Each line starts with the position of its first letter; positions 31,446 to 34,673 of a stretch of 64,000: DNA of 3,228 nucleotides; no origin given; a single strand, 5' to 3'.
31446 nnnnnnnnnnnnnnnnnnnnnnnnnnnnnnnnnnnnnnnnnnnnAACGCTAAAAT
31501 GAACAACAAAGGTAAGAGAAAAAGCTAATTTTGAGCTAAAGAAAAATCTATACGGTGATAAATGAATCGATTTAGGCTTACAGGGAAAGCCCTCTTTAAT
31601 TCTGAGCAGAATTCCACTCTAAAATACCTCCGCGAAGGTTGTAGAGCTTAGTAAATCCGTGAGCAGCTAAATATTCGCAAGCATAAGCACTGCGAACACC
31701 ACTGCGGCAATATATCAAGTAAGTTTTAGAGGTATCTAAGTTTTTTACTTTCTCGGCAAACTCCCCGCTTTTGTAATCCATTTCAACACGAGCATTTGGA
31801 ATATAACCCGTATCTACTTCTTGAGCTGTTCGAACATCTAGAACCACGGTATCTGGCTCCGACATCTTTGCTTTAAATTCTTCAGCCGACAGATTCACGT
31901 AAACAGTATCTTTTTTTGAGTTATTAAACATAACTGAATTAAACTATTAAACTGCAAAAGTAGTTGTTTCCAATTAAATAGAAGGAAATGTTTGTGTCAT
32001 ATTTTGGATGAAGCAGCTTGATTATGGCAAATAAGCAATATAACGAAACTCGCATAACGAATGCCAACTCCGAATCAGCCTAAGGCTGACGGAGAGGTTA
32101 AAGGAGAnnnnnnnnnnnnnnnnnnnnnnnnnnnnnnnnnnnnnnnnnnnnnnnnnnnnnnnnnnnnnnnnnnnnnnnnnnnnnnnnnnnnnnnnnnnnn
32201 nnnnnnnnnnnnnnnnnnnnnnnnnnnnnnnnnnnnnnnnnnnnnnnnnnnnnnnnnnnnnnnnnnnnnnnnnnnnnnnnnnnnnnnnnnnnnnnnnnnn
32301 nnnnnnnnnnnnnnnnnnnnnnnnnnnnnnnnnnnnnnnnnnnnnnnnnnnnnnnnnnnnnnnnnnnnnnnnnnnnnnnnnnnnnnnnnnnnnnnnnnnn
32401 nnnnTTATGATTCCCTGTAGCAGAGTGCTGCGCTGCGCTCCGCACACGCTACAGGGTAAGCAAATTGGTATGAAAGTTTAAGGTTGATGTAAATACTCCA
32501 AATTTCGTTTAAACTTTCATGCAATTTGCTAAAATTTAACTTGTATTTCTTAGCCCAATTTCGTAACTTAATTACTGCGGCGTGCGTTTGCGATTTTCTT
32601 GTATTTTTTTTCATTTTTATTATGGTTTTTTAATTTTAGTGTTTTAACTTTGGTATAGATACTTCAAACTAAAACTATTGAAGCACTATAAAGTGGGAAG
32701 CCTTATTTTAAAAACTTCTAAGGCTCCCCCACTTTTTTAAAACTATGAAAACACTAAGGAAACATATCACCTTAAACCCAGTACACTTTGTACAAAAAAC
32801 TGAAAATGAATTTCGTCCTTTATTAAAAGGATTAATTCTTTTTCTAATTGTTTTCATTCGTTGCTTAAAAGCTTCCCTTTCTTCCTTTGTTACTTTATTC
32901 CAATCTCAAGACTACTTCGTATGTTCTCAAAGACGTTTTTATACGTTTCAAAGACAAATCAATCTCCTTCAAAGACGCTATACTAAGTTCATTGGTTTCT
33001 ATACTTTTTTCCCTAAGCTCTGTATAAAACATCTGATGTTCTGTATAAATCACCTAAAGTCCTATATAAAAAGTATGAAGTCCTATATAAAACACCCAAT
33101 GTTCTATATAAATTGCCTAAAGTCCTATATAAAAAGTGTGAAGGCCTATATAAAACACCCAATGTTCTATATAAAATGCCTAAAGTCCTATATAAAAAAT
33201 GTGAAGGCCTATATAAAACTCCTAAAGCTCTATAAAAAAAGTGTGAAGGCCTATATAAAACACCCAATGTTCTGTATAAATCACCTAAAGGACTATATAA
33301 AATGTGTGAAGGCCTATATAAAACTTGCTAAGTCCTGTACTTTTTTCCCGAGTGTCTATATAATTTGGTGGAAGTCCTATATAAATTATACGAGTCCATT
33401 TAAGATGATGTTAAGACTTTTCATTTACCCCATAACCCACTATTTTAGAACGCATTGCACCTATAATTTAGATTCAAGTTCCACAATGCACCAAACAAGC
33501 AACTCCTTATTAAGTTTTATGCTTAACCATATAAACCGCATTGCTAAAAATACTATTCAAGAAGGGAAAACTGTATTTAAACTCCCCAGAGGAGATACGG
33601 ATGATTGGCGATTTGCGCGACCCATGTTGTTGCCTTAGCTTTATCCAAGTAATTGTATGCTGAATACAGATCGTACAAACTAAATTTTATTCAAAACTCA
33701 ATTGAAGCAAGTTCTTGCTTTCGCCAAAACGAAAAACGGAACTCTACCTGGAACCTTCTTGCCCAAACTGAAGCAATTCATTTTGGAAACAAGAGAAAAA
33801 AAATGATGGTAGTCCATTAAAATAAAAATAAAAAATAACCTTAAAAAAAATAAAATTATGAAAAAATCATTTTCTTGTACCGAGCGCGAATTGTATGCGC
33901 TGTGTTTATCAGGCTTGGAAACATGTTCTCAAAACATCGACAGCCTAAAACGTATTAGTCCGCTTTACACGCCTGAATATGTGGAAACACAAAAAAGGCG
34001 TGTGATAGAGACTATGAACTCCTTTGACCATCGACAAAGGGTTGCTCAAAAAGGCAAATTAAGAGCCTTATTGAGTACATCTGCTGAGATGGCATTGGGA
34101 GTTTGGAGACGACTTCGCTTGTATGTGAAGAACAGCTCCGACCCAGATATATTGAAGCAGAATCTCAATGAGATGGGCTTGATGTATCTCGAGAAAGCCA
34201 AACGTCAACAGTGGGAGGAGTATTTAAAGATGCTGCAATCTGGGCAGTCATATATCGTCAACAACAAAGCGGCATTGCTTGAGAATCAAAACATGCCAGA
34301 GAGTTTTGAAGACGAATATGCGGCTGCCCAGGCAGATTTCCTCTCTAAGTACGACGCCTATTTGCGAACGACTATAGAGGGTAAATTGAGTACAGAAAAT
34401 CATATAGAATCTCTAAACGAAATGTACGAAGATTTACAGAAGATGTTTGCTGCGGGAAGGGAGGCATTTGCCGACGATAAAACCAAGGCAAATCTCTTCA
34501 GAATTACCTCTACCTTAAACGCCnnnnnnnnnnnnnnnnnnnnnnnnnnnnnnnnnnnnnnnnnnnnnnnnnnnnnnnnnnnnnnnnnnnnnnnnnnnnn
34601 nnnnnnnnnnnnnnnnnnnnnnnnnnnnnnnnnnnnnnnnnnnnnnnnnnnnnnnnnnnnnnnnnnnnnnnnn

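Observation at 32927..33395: Dense 21-bp-phased iteron-like array at the left edge of the accessory island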

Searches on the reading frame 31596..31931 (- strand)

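Call 9: search_protein_families(library=pfam, max_evalue=0.01, proteins=[window:31596-31931:-])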
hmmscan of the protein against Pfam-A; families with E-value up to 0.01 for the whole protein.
window:31596-31931:- (111 aa): 1 family
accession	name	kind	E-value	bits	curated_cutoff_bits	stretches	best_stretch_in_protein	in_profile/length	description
PF00581.25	Rhodanese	-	7.3e-19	68.5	22.2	1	15-108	1-101/102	Rhodanese-like domain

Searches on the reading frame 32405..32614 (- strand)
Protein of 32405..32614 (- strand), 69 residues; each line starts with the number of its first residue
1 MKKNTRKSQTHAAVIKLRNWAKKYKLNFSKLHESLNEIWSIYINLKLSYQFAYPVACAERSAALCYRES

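Call 9: search_protein_families(library=pfam, max_evalue=0.01, proteins=[window:32405-32614:-])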
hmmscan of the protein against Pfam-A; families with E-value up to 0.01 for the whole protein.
window:32405-32614:- (69 aa): 0 families

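Call 63: search_protein_families(library=padloc, max_evalue=0.1, proteins=[window:32405-32614:-])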
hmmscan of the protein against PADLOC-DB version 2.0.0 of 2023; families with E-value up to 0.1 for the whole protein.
window:32405-32614:- (69 aa): 0 families

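Call 64: search_protein_families(library=ncbifam, max_evalue=0.1, proteins=[window:32405-32614:-])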
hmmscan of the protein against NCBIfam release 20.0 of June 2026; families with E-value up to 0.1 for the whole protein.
window:32405-32614:- (69 aa): 0 families

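Call 65: search_protein_families(library=phrogs, max_evalue=0.1, proteins=[window:32405-32614:-])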
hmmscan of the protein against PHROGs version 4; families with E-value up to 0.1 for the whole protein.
window:32405-32614:- (69 aa): 1 family
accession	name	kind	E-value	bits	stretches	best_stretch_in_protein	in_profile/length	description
phrog_6354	-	unknown function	0.023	15.8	1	16-45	21-49/74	-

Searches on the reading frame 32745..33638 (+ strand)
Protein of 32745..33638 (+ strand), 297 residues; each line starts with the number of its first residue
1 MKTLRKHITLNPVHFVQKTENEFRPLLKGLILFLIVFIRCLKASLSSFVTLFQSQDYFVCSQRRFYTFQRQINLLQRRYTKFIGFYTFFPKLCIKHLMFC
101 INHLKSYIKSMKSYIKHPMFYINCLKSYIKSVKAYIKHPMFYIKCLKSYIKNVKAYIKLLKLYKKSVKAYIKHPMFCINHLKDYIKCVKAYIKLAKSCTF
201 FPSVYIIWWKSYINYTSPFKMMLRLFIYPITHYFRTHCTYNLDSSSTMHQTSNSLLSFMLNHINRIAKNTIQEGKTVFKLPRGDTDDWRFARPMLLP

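Call 9: search_protein_families(library=pfam, max_evalue=0.01, proteins=[window:32745-33638:+])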
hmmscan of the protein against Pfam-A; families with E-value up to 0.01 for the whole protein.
window:32745-33638:+ (297 aa): 0 families

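Call 14: find_homologous_proteins(query=window:32745-33638:+, max_evalue=0.001)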
Query window:32745-33638:+: 4991 candidates shared short words with the query, none scored E <= 0.001.

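Call 63: search_protein_families(library=padloc, max_evalue=0.1, proteins=[window:32745-33638:+])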
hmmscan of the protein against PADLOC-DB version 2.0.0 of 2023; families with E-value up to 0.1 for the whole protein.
window:32745-33638:+ (297 aa): 0 families

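Call 64: search_protein_families(library=ncbifam, max_evalue=0.1, proteins=[window:32745-33638:+])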
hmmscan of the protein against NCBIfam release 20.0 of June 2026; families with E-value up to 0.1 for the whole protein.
window:32745-33638:+ (297 aa): 0 families

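Call 65: search_protein_families(library=phrogs, max_evalue=0.1, proteins=[window:32745-33638:+])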
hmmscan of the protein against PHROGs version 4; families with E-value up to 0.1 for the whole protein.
window:32745-33638:+ (297 aa): 2 families
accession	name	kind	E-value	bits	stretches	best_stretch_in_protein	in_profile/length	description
phrog_27705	-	unknown function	0.056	14.7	0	170-197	17-44/156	-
phrog_20768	-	unknown function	0.082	13.7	0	75-110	27-59/67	-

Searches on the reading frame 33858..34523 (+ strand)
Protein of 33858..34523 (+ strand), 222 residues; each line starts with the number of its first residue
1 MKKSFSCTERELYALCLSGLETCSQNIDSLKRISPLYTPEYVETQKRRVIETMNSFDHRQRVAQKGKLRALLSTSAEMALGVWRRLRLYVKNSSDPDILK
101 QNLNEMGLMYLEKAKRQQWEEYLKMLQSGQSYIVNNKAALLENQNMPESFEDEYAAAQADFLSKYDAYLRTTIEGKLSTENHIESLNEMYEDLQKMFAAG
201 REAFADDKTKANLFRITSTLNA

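Call 67: predict_structure(alignment_id=A4)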
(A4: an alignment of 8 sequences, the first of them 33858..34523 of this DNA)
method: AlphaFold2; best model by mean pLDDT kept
length: 222 residues; sequences in the alignment: 8
mean_pLDDT: 92.1   pTM: 0.72
mean pLDDT of the five models: 92.1, 91.2, 90.8, 90.5, 90.1
residues with pLDDT >= 90: 178; 70-90: 38; 50-70: 3; < 50: 3
segments of 3 or more residues with pLDDT < 50: 220-222
pLDDT, mean of each block of 10 residues (from residue 1): 84 94 95 95 96 85 91 96 96 91 96 95 97 94 90 97 96 89 93 95 94 77 37
secondary structure, 60 per line:
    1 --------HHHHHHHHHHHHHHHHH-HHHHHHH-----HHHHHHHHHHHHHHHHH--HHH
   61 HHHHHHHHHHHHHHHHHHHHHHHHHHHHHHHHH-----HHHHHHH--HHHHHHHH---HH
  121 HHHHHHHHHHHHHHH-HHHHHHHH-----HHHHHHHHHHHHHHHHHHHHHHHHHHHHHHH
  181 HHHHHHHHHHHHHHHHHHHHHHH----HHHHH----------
elements in order: H9-25 H27-33 H39-55 H58-93 H99-105 H108-115 H119-135 H137-144 H150-203 H208-212

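Call 70: fold_search(model_id=the predicted structure, library=pdb)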
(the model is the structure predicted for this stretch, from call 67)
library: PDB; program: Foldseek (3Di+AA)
matches with E <= 10: 544; with E <= 0.001: 0
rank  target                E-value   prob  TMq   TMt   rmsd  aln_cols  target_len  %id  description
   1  5vju                  2.1e-01  0.16  0.16  0.18  32.4       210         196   16  De Novo Photosynthetic Reaction Center Protein Variant Equipped with His-Tyr H-bond, Heme B, and Cd(II) ions (released 2018-04-25)
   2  7zqy_B                2.8e-01  0.20  0.17  0.21  21.0       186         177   16  Chaetomium thermophilum Rad50 Zn hook (released 2022-12-28)
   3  3i9y                  3.0e-01  0.21  0.21  0.20  15.9       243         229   12  Crystal structure of the V. parahaemolyticus histidine kinase sensor TorS sensor domain (released 2009-10-06)
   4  7zqy_A                3.3e-01  0.18  0.16  0.20  22.1       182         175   16  Chaetomium thermophilum Rad50 Zn hook (released 2022-12-28)
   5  8d9p                  3.8e-01  0.13  0.16  0.18  32.6       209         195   15  De Novo Photosynthetic Reaction Center Protein Equipped with Heme B and Mn(II) cations (released 2022-09-28)
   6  8i4v_A                4.0e-01  0.77  0.42  0.34  23.6       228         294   13  Cryo-EM structure of 5-subunit Smc5/6 arm region (released 2024-06-26)
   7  3c98_B                4.4e-01  0.18  0.16  0.16  27.4       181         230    9  Revised structure of the munc18a-syntaxin1 complex (released 2008-03-25)
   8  5m4y_A                4.8e-01  0.28  0.20  0.25  20.0       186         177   10  Crystal structure of the Sec3/Sso2 complex at 2.20 angstrom resolution (released 2017-02-08)
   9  8i21_B                5.3e-01  0.54  0.34  0.29  21.6       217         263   15  Cryo-EM structure of 6-subunit Smc5/6 arm region (released 2024-06-26)
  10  8i4v_B                5.3e-01  0.20  0.24  0.22  22.9       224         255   15  Cryo-EM structure of 5-subunit Smc5/6 arm region (released 2024-06-26)
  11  8i21_A                5.3e-01  0.20  0.26  0.23  26.0       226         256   13  Cryo-EM structure of 6-subunit Smc5/6 arm region (released 2024-06-26)
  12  3o1h_A                5.6e-01  0.54  0.36  0.31  17.2       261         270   13  Crystal Structure of the TorS sensor domain - TorT complex in the presence of TMAO (released 2011-12-21)
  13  8r5s_E                5.9e-01  0.14  0.19  0.18  32.1       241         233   14  t113 - De-novo designed soluble homotetramer (released 2024-11-27)
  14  7q83_B                7.1e-01  0.23  0.20  0.27  27.4       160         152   11  Crystal structure of S. cerevisiae Sso2 in complex with the pleckstrin homology domain of Sec3 (released 2022-08-31)
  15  4jeu_B                7.4e-01  0.20  0.17  0.17  26.4       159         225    9  Crystal Structure of Munc18a and Syntaxin1 with native N-terminus complex (released 2013-07-17)
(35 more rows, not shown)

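Call 71: fold_search(model_id=the predicted structure, library=viral)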
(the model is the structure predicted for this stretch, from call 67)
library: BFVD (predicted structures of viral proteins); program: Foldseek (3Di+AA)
matches with E <= 10: 551; with E <= 0.001: 0
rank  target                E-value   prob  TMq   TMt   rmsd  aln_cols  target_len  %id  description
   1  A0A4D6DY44            6.5e-02  0.57  0.24  0.22  19.9       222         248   14  Uncharacterized protein [Edwardsiella phage pEt-SU]
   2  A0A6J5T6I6            2.5e-01  0.41  0.26  0.18  19.0       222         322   12  Uncharacterized protein [uncultured Caudovirales phage]
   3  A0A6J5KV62            3.5e-01  0.28  0.27  0.20  35.8       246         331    9  Uncharacterized protein [uncultured Caudovirales phage]
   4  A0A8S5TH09            3.5e-01  0.28  0.26  0.12  18.1       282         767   12  Uncharacterized protein [Myoviridae sp. ctIty1]
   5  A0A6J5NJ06            3.5e-01  0.13  0.19  0.09  24.1       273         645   14  Uncharacterized protein [uncultured Caudovirales phage]
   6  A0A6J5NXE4            4.2e-01  0.54  0.34  0.32  24.7       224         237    8  Uncharacterized protein [uncultured Caudovirales phage]
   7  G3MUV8                4.7e-01  0.25  0.28  0.17  30.1       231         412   14  Recombination endonuclease subunit [Escherichia phage Bp7]
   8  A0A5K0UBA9            4.7e-01  0.13  0.17  0.13  31.6       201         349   16  Uncharacterized protein [Yasminevirus sp. GU-2018]
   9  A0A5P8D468            4.9e-01  0.21  0.25  0.24  32.8       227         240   11  DUF7217 domain-containing protein [Pectobacterium phage Wc4]
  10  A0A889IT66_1          5.4e-01  0.30  0.28  0.10  21.2       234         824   14  (no name in the UniProt tables at hand)
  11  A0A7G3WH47            5.4e-01  0.13  0.21  0.12  32.1       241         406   14  Uncharacterized protein [Arthronema virus TR020]
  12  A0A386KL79            5.4e-01  0.10  0.17  0.13  28.6       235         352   14  Uncharacterized protein [Microbacterium phage Burro]
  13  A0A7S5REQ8            5.7e-01  0.15  0.19  0.16  26.2       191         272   12  (no name in the UniProt tables at hand)
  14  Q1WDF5                5.7e-01  0.13  0.20  0.05  27.6       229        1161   14  (no name in the UniProt tables at hand)
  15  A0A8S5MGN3            5.9e-01  0.21  0.25  0.23  33.0       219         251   12  Uncharacterized protein [Podoviridae sp. ct1h53]
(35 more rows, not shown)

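Call 80: search_dna_similar(query=window:33858-34523:+, collection=plasmids, mode=protein, max_evalue=0.001, max_rows=20)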
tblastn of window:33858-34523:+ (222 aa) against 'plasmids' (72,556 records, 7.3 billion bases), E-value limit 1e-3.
No match.

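Call 81: search_dna_similar(query=window:33858-34523:+, collection=phages, mode=protein, max_evalue=0.001, max_rows=20)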
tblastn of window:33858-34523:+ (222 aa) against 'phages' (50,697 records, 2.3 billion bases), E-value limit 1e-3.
No match.
